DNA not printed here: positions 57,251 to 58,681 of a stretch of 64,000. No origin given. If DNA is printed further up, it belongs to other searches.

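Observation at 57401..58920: PLP-dependent histidine decarboxylase with a co-translated tandem-ACT protein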

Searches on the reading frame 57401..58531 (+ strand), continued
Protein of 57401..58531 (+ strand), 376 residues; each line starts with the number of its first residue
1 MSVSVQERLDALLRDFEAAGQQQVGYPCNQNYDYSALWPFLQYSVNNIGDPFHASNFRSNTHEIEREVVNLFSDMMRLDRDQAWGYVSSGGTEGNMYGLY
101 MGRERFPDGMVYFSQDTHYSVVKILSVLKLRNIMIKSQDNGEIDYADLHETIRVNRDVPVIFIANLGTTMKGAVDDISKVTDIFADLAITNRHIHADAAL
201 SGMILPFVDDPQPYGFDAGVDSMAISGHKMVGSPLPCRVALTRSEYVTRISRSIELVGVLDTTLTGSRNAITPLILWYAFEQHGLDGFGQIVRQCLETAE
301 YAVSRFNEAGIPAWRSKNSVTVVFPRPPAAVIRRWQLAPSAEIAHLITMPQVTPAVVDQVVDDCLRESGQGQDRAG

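Call 76: find_homologous_proteins(query=P0252, max_evalue=1e-10)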
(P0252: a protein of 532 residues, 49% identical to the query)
Query P0252 (532 aa): 3845 proteins with E <= 1e-10 among 8000 candidates; the best 120 are listed.
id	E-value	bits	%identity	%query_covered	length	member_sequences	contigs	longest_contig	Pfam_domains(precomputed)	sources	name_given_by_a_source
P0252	0.0e+0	1217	100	100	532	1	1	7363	PF00282.26,PF22629.3,PF13291.13,PF01842.32,PF13840.13,PF19571.6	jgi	jgi:histidine decarboxylase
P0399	8.4e-235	798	66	99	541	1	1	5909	PF00282.26,PF22629.3,PF13291.13,PF01842.32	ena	-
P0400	3.0e-232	790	67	96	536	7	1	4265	PF00282.26,PF22629.3,PF13291.13,PF01842.32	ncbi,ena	-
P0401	6.5e-196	670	55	98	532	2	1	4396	PF00282.26,PF22629.3,PF13291.13,PF01842.32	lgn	-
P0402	1.5e-192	659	55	98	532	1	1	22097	PF00282.26,PF22629.3,PF13291.13,PF01842.32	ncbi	-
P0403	6.3e-189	647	70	70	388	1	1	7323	PF00282.26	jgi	-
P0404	1.9e-187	642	71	70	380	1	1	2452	PF00282.26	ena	-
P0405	3.5e-186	638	71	70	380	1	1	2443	PF00282.26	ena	-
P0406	4.1e-186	638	72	70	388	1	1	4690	PF00282.26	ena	-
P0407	1.0e-185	636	70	69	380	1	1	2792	PF00282.26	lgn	-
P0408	3.5e-184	631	69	69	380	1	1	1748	PF00282.26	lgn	-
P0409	3.6e-184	631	69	69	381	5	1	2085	PF00282.26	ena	-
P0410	8.1e-183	627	70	70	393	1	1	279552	PF00282.26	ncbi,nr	ncbi:MAG: histidine decarboxylase [Bryobacteraceae bacterium]|nr:histidine decarboxylase [Bryobacter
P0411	1.1e-182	626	70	70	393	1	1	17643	PF00282.26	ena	-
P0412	1.1e-181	623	69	70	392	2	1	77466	PF00282.26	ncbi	-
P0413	1.2e-181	623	70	69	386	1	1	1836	PF00282.26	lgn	-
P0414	1.2e-181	623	71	69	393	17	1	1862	PF00282.26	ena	-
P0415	1.7e-181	622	70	70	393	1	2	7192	PF00282.26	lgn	-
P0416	2.3e-181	622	68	70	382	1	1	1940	PF00282.26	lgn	-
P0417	2.7e-181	622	70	71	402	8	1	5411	PF00282.26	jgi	-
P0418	2.9e-181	622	71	69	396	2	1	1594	PF00282.26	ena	-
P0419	1.2e-180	620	69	70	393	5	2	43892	PF00282.26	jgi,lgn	-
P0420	1.7e-180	619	70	70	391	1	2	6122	PF00282.26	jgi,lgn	jgi:histidine decarboxylase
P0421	2.4e-180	619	70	70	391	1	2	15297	PF00282.26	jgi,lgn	jgi:histidine decarboxylase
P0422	2.5e-180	619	70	70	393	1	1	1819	PF00282.26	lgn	-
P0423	4.3e-180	618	69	71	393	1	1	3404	PF00282.26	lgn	-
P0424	4.5e-180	618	70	70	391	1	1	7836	PF00282.26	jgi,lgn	jgi:histidine decarboxylase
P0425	5.8e-180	617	69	71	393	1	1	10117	PF00282.26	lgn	-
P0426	2.5e-179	615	70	69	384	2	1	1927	PF00282.26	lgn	-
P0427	8.8e-179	613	69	69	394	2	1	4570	PF00282.26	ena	-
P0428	1.1e-178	613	70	69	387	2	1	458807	PF00282.26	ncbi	-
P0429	7.3e-178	610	68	70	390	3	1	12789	PF00282.26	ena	-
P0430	2.5e-177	609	68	70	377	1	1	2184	PF00282.26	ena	-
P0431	5.3e-177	608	69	69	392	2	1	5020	PF00282.26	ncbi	-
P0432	1.4e-176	606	70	66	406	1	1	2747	PF00282.26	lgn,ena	-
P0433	5.2e-176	604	67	69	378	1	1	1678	PF00282.26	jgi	jgi:histidine decarboxylase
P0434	1.0e-175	603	66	70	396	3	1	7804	PF00282.26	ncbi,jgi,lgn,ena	-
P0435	2.1e-175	602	67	70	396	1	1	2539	PF00282.26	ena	-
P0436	1.0e-174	600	66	71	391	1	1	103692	PF00282.26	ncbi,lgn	-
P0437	2.2e-174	599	68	70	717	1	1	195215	PF00282.26,PF01063.25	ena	-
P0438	1.3e-173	596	67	70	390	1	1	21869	PF00282.26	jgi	jgi:histidine decarboxylase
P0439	1.4e-172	593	68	70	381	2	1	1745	PF00282.26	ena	-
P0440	2.2e-172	592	64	71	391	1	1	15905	PF00282.26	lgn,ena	-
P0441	7.0e-172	591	68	66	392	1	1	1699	PF00282.26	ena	-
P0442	1.0e-171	590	66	70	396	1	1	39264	PF00282.26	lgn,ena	-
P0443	1.1e-171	590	65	70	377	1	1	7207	PF00282.26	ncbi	-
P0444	1.9e-171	589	64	70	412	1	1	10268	PF00282.26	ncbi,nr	ncbi:MAG: histidine decarboxylase [Planctomycetes bacterium]|nr:histidine decarboxylase [Planctomyce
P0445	3.6e-171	588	64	70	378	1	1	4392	PF00282.26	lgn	-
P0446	3.8e-171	588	65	70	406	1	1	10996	PF00282.26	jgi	jgi:histidine decarboxylase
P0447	4.7e-171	588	48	98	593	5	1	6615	PF00282.26,PF22629.3,PF13291.13,PF01842.32,PF13740.13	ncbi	-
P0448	6.2e-171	588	65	70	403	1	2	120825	PF00282.26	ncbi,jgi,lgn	-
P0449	9.9e-171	587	65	68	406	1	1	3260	PF00282.26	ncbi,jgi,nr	ncbi:MAG: histidine decarboxylase [Planctomycetaceae bacterium]|nr:MAG: histidine decarboxylase [Pla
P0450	2.1e-170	586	67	70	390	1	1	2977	PF00282.26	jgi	jgi:histidine decarboxylase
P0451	3.2e-170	585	63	71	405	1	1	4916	PF00282.26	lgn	-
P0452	5.5e-170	584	65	70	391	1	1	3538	PF00282.26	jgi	-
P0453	8.3e-170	584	66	69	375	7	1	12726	PF00282.26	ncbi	-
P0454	1.0e-169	583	67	68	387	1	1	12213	PF00282.26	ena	-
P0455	1.8e-168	579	63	70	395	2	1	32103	PF00282.26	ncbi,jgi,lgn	-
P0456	2.7e-168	579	64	72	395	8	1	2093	PF00282.26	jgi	jgi:histidine decarboxylase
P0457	2.2e-167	576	65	70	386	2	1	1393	PF00282.26,PF00266.26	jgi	-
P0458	4.0e-167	575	63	72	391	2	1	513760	PF00282.26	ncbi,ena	-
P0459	1.4e-166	573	64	69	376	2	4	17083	PF00282.26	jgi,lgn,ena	jgi:histidine decarboxylase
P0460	1.7e-166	573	62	72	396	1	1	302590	PF00282.26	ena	-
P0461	8.4e-165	567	64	71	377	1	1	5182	PF00282.26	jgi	jgi:histidine decarboxylase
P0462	2.4e-163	562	63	71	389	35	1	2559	PF00282.26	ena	-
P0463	3.7e-162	559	63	70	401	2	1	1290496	PF00282.26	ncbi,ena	-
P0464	5.6e-162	558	64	70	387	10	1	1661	PF00282.26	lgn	-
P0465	1.2e-161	557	48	99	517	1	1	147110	PF00282.26,PF22629.3,PF13291.13,PF01842.32,PF00266.26,PF13740.13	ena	-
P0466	5.2e-161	555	47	99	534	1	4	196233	PF00282.26,PF22629.3,PF13291.13,PF01842.32,PF19571.6,PF13740.13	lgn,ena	-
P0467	5.2e-161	555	62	71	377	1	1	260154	PF00282.26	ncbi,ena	-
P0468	1.2e-160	554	62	70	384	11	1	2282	PF00282.26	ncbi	-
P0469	2.4e-160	553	62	70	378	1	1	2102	PF00282.26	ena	-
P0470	5.8e-160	551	62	67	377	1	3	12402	PF00282.26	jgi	jgi:histidine decarboxylase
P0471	8.6e-160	551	62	70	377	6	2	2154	PF00282.26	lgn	-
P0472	8.7e-160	551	64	70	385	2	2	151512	PF00282.26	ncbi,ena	-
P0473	9.3e-160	551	63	68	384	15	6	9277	PF00282.26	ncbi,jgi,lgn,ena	jgi:histidine decarboxylase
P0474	1.1e-159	550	62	70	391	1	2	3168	PF00282.26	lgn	-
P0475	1.2e-159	550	63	68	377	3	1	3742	PF00282.26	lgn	-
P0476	1.4e-159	550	63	69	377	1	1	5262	PF00282.26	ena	-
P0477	1.5e-159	550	61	68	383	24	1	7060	PF00282.26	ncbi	-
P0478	1.5e-159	550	62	70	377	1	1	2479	PF00282.26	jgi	-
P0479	2.0e-159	550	63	68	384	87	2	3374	PF00282.26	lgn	-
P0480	2.1e-159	549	62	71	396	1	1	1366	PF00282.26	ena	-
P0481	2.9e-159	549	63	69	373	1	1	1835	PF00282.26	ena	-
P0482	2.9e-159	549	64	69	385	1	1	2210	PF00282.26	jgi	-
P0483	8.7e-159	547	62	66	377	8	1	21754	PF00282.26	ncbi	-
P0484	3.2e-158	546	62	69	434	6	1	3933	PF00282.26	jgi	jgi:histidine decarboxylase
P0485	3.3e-158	546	63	69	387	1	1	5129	PF00282.26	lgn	-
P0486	4.1e-158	545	45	100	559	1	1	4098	PF00282.26,PF01842.32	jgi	jgi:histidine decarboxylase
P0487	4.1e-158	545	60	71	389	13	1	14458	PF00282.26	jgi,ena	jgi:histidine decarboxylase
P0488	4.5e-158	545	62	68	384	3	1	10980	PF00282.26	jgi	-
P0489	5.4e-158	545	61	69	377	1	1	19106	PF00282.26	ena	-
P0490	8.8e-158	544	62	70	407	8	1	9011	PF00282.26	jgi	-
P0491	1.1e-157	544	62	69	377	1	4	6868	PF00282.26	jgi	jgi:histidine decarboxylase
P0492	1.2e-157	544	64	67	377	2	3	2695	PF00282.26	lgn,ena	-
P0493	1.2e-157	544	61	68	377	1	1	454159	PF00282.26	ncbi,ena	-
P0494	3.6e-157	542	61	69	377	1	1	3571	PF00282.26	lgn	-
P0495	3.8e-157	542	61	69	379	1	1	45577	PF00282.26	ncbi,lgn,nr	ncbi:MAG: histidine decarboxylase [Pirellulales bacterium]|nr:histidine decarboxylase [Pirellulales 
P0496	5.5e-157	542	60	69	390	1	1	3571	PF00282.26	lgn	-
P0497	6.0e-157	541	60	70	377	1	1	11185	PF00282.26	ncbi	-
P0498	6.1e-157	541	45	98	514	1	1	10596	PF00282.26,PF22629.3,PF13291.13,PF01842.32,PF13840.13,PF19571.6,PF13740.13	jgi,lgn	-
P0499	7.5e-157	541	62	69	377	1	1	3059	PF00282.26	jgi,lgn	jgi:histidine decarboxylase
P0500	8.2e-157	541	60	70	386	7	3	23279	PF00282.26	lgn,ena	-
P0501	1.0e-156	541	62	70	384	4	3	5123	PF00282.26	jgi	-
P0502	1.1e-156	541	61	69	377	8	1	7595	PF00282.26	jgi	jgi:histidine decarboxylase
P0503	1.2e-156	540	74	56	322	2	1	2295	PF00282.26,PF00266.26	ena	-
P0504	1.2e-156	540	61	69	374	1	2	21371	PF00282.26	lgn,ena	-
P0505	1.3e-156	540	60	70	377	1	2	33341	PF00282.26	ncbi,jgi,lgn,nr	ncbi:MAG: histidine decarboxylase [Pirellulaceae bacterium]|jgi:histidine decarboxylase|nr:histidine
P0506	1.6e-156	540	62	69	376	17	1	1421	PF00282.26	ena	-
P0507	2.0e-156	540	62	69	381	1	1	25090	PF00282.26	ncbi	-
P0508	2.4e-156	539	59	72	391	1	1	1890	PF00282.26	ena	-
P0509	2.4e-156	539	45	97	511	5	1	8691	PF00282.26,PF22629.3,PF13291.13,PF01842.32,PF00266.26,PF19571.6,PF13740.13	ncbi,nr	ncbi:MAG: histidine decarboxylase [Opitutales bacterium]|nr:histidine decarboxylase [Opitutales bact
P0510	2.8e-156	539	46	96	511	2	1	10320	PF00282.26,PF22629.3,PF13291.13,PF01842.32,PF00266.26,PF19571.6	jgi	jgi:histidine decarboxylase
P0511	2.8e-156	539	62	69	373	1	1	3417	PF00282.26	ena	-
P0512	5.6e-156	538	62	68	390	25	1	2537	PF00282.26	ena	-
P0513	7.1e-156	538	64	66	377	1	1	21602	PF00282.26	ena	-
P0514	1.1e-155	537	60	69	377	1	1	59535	PF00282.26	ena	-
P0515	1.5e-155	537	61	68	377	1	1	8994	PF00282.26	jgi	jgi:histidine decarboxylase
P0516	2.2e-155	536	60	70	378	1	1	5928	PF00282.26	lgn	-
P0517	2.7e-155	536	61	69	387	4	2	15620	PF00282.26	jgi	-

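Call 77: find_encoding_contigs(protein=P0410, flank=4000, max_places=2)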
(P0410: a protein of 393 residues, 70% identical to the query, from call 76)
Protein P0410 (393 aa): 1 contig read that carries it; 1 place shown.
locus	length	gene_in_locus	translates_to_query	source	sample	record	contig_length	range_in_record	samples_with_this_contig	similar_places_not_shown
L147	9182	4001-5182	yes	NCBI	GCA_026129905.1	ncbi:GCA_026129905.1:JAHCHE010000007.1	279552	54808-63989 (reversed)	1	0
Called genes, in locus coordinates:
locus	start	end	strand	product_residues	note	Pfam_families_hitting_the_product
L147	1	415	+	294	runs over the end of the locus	-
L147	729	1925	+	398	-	PF04909:Amidohydro_2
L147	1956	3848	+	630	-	-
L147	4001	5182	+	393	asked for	PF00282:Pyridoxal_deC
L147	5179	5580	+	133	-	PF13291:ACT_4 (weak), PF19571:ACT_8, PF22629:ACT_AHAS_ss (weak), PF01842:ACT (weak)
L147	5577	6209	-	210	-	PF13489:Methyltransf_23, PF01728:FtsJ (weak), PF00398:RrnaAD (weak), PF13847:Methyltransf_31, PF08241:Methyltransf_11, PF08242:Methyltransf_12, PF13649:Methyltransf_25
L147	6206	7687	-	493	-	PF13520:AA_permease_2, PF00324:AA_permease, PF13906:AA_permease_C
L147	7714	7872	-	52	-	-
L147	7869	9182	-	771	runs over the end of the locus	PF00580:UvrD-helicase, PF13245:AAA_19, PF13361:UvrD_C, PF13538:UvrD_C_2, PF21196:PcrA_UvrD_tudor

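Call 78: find_encoding_contigs(protein=P0463, flank=4000, max_places=2)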
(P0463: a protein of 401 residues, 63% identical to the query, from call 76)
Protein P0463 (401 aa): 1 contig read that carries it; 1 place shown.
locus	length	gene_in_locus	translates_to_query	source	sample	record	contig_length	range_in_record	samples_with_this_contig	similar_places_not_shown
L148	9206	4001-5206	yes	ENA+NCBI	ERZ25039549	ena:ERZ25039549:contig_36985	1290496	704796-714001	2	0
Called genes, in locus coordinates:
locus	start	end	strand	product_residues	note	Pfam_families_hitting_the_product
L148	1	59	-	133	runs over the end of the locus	PF01029:NusB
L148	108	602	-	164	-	PF00885:DMRL_synthase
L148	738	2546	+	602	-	PF00009:GTP_EFTU, PF03144:GTP_EFTU_D2, PF00679:EFG_C, PF06421:LepA_C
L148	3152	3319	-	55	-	-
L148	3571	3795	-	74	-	PF15919:HicB_lk_antitox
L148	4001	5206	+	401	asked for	PF00282:Pyridoxal_deC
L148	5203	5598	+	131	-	PF01842:ACT (weak), PF13291:ACT_4 (faint), PF19571:ACT_8 (weak), PF22629:ACT_AHAS_ss (faint), PF01842:ACT (weak)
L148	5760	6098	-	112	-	-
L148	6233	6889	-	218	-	PF00923:TAL_FSA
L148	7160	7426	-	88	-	-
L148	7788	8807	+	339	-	PF13632:Glyco_trans_2_3, PF13641:Glyco_tranf_2_3 (weak)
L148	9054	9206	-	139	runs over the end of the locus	PF04237:YjbR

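Call 79: find_encoding_contigs(protein=P0495, flank=4000, max_places=2)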
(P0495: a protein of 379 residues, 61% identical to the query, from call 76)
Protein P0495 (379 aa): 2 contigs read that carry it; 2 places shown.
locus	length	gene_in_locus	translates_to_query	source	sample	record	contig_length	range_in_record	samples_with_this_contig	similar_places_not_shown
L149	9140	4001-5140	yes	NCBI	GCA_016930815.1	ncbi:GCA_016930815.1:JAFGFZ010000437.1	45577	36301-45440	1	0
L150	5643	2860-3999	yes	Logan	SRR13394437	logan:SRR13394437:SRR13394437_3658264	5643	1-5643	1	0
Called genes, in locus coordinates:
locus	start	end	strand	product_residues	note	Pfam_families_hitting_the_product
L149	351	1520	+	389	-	-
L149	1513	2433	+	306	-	PF19911:DUF6384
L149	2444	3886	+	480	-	-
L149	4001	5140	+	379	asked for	PF00282:Pyridoxal_deC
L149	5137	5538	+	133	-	PF01842:ACT (faint), PF13291:ACT_4 (faint), PF13840:ACT_7 (faint), PF22629:ACT_AHAS_ss (faint)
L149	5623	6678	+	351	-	PF01208:URO-D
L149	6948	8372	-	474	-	PF02310:B12-binding, PF04055:Radical_SAM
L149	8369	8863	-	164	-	PF22570:LiaF-TM (faint)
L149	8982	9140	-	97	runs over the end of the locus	?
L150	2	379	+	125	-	?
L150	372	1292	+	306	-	PF19911:DUF6384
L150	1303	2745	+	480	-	-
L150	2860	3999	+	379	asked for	PF00282:Pyridoxal_deC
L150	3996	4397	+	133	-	PF01842:ACT (faint), PF13291:ACT_4 (faint), PF13840:ACT_7 (faint), PF22629:ACT_AHAS_ss (faint)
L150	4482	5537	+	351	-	PF01208:URO-D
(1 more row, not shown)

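Call 80: find_encoding_contigs(protein=P0466, flank=4000, max_places=2)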
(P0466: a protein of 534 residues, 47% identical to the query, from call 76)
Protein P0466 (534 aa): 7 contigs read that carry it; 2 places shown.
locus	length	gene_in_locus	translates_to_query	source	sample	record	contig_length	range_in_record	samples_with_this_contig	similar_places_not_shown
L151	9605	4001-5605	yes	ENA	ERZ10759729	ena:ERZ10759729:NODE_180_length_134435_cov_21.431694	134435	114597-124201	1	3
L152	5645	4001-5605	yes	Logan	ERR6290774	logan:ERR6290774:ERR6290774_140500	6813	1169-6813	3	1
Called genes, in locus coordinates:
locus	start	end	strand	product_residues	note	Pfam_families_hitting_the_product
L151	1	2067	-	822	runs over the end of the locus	PF00069:Pkinase, PF07714:PK_Tyr_Ser-Thr, PF03109:ABC1, PF13424:TPR_12, PF00515:TPR_1 (weak), PF07719:TPR_2 (weak), PF13424:TPR_12, PF13424:TPR_12, +6 more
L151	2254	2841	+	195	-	PF05685:Uma2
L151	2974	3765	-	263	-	PF01987:AIM24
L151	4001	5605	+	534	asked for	PF00282:Pyridoxal_deC, PF13291:ACT_4 (faint), PF13740:ACT_6 (faint), PF01842:ACT (weak), PF19571:ACT_8 (weak), PF22629:ACT_AHAS_ss (faint)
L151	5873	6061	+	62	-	-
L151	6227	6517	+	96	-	PF13560:HTH_31, PF12844:HTH_19 (weak), PF01381:HTH_3, PF13443:HTH_26 (weak)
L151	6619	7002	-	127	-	-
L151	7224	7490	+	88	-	-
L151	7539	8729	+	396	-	PF02661:Fic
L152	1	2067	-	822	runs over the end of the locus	PF00069:Pkinase, PF07714:PK_Tyr_Ser-Thr, PF03109:ABC1, PF13424:TPR_12, PF00515:TPR_1 (weak), PF07719:TPR_2 (weak), PF13424:TPR_12, PF13424:TPR_12, +6 more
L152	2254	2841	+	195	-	PF05685:Uma2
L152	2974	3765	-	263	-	PF01987:AIM24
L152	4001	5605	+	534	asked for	PF00282:Pyridoxal_deC, PF13291:ACT_4 (faint), PF13740:ACT_6 (faint), PF01842:ACT (weak), PF19571:ACT_8 (weak), PF22629:ACT_AHAS_ss (faint)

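Call 82: find_encoding_contigs(protein=P0437, flank=5000, max_places=2)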
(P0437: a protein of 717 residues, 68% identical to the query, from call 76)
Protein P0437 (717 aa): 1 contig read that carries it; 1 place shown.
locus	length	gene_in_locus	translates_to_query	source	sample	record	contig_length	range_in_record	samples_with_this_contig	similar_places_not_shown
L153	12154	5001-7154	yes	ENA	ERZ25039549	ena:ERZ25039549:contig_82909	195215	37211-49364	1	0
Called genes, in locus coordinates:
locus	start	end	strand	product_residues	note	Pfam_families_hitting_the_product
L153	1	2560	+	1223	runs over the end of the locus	PF13620:CarboxypepD_reg, PF13715:CarbopepD_reg_2 (weak), PF25183:OMP_b-brl_4, PF00593:TonB_dep_Rec_b-barrel (weak)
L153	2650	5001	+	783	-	PF00884:Sulfatase, PF01663:Phosphodiest (faint), PF16347:SGSH_C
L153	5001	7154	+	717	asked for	PF01063:Aminotran_4, PF00282:Pyridoxal_deC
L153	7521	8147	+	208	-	-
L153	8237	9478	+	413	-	-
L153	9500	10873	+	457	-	PF13520:AA_permease_2, PF00324:AA_permease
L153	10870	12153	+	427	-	PF01546:Peptidase_M20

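Call 95: predict_structure(alignment_id=A3)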
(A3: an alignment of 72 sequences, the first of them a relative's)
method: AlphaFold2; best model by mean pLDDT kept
length: 532 residues; sequences in the alignment: 72
mean_pLDDT: 86.4   pTM: 0.77
mean pLDDT of the five models: 86.4, 86.2, 85.4, 84.7, 82.9
residues with pLDDT >= 90: 273; 70-90: 201; 50-70: 35; < 50: 23
segments of 3 or more residues with pLDDT < 50: 383-400
pLDDT, mean of each block of 10 residues (from residue 1): 63 95 92 76 94 88 89 97 96 89 92 94 87 89 88 91 93 88 97 97 96 96 97 91 91 80 57 77 96 96 97 98 95 95 91 93 97 92 45 38 80 82 86 73 82 88 80 84 83 85 79 85 82 53
secondary structure, 60 per line:
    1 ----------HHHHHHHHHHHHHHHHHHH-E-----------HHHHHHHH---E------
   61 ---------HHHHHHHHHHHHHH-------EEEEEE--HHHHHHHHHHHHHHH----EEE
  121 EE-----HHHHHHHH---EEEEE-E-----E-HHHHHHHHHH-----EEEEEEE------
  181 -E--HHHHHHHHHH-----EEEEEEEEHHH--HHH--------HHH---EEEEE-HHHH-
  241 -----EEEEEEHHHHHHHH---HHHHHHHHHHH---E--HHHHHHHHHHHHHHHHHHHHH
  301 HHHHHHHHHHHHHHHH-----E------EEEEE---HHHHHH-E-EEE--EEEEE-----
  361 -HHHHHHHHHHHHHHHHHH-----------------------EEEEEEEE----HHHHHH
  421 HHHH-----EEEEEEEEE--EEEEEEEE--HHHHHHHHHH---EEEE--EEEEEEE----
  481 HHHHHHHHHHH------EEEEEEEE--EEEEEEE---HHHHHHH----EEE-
elements in order: H11-29 H43-50 H70-83 E91-96 H99-113 E118-122 H128-135 E139-143 H153-162 E168-174 H185-194 E200-207 E230-234 H236-239 E246-251 H252-259 H263-273 H280-316 E329-333 H337-342 E346-348 E351-355 H362-379 E403-410 H415-424 E430-438 E441-448 H451-460 E464-467 E470-476 H481-491 E498-505 E508-514 H518-524 E529-531
